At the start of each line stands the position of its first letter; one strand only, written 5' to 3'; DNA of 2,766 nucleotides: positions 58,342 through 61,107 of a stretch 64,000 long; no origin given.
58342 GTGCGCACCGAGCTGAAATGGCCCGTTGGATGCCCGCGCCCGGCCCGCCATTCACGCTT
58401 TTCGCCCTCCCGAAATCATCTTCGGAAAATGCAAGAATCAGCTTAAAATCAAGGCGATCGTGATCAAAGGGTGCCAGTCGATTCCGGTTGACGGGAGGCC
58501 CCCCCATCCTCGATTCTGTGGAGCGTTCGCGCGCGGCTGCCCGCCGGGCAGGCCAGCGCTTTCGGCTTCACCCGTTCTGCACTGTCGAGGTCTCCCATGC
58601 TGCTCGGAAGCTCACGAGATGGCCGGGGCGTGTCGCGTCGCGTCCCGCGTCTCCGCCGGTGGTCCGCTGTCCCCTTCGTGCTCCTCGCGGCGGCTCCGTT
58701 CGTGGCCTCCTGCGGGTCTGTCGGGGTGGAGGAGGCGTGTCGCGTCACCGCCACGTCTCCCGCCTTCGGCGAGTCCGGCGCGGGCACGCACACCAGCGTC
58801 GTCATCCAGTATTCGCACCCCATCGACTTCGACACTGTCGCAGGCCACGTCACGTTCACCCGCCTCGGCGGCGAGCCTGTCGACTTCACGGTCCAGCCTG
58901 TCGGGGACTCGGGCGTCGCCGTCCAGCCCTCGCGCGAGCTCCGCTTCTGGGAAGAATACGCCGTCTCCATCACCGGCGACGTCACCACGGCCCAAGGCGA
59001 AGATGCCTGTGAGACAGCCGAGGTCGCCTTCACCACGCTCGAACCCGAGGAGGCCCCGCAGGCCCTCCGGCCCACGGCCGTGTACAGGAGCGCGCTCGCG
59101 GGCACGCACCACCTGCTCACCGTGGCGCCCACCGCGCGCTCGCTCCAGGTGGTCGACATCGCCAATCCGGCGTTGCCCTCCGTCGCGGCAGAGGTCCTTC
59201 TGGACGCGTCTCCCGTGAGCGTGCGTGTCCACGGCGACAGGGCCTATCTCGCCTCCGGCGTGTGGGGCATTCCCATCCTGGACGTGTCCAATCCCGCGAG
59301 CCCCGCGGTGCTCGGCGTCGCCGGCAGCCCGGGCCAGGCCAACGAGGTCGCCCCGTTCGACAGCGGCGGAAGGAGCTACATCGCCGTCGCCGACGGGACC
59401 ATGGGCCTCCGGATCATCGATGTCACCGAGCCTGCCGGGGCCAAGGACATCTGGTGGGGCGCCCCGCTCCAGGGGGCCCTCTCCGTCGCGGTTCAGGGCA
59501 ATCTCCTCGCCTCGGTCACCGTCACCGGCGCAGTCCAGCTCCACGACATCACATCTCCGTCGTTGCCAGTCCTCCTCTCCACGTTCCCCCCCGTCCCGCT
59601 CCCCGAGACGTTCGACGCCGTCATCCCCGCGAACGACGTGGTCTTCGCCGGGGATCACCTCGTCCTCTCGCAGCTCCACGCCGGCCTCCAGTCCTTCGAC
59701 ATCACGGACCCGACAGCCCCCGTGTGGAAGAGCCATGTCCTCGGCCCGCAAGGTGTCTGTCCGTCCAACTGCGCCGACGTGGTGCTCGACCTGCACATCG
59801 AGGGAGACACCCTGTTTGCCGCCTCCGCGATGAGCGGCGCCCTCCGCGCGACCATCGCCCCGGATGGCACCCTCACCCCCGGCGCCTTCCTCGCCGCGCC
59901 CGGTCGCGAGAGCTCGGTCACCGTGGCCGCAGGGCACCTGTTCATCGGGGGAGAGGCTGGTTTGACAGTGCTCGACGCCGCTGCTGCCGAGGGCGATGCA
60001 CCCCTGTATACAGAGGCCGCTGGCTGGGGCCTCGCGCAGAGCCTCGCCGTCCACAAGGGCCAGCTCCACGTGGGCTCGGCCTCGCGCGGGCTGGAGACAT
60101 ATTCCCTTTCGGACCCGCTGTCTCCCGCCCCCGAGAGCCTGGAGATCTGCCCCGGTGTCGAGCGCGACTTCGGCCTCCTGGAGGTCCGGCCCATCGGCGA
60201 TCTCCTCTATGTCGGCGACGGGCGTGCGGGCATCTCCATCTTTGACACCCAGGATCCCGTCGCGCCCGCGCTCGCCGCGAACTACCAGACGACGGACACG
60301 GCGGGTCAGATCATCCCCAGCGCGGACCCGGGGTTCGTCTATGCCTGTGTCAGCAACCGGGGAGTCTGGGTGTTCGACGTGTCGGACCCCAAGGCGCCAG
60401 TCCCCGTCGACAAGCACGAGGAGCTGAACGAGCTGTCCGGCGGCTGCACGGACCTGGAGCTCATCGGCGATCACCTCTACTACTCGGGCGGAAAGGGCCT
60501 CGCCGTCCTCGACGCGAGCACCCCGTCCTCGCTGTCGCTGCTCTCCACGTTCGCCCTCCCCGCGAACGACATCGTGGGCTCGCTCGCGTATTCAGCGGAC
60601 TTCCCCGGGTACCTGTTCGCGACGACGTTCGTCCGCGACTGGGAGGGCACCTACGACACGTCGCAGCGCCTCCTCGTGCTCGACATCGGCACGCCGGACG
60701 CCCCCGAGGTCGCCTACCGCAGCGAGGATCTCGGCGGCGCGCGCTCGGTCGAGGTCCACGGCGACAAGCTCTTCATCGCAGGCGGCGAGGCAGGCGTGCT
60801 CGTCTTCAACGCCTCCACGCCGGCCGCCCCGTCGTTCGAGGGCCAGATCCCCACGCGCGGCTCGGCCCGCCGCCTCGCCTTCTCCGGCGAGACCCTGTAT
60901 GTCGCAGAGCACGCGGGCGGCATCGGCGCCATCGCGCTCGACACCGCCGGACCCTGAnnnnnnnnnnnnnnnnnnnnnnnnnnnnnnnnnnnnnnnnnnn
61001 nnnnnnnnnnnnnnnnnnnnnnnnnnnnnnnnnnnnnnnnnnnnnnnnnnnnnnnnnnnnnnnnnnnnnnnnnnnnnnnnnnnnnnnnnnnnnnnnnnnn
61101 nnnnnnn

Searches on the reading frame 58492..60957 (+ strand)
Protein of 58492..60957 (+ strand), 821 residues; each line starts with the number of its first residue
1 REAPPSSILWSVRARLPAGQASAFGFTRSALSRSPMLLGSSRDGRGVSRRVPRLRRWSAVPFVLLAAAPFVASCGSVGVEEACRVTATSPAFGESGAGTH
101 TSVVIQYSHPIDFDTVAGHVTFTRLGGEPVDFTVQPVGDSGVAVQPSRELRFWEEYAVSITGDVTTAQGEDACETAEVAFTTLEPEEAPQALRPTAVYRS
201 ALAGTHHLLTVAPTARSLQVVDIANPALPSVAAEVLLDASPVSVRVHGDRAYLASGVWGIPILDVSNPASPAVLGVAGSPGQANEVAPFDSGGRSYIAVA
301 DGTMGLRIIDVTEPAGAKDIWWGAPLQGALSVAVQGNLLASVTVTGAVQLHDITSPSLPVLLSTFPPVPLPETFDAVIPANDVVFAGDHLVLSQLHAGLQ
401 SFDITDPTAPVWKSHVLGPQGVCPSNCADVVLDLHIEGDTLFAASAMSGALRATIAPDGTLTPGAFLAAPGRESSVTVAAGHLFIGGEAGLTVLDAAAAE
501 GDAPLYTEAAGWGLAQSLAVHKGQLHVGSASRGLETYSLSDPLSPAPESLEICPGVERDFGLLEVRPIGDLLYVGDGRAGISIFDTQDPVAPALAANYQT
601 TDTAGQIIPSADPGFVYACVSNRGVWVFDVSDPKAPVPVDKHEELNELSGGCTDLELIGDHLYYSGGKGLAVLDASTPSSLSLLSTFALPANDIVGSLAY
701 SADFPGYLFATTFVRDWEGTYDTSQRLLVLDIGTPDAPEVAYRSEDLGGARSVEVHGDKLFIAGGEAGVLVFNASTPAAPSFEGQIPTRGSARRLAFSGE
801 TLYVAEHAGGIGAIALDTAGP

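Call 18: search_protein_families(library=pfam, proteins=[window:58492-60957:+], max_evalue=0.001)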
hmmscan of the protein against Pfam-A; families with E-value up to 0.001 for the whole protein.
window:58492-60957:+ (821 aa): 2 families
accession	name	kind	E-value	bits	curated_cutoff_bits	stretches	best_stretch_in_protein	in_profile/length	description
PF08309.17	LVIVD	-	1.9e-25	88.4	20.2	0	243-273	6-36/42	LVIVD repeat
PF13205.12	Big_5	-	3.7e-09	37.7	23.6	1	81-182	3-105/105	Bacterial Ig-like domain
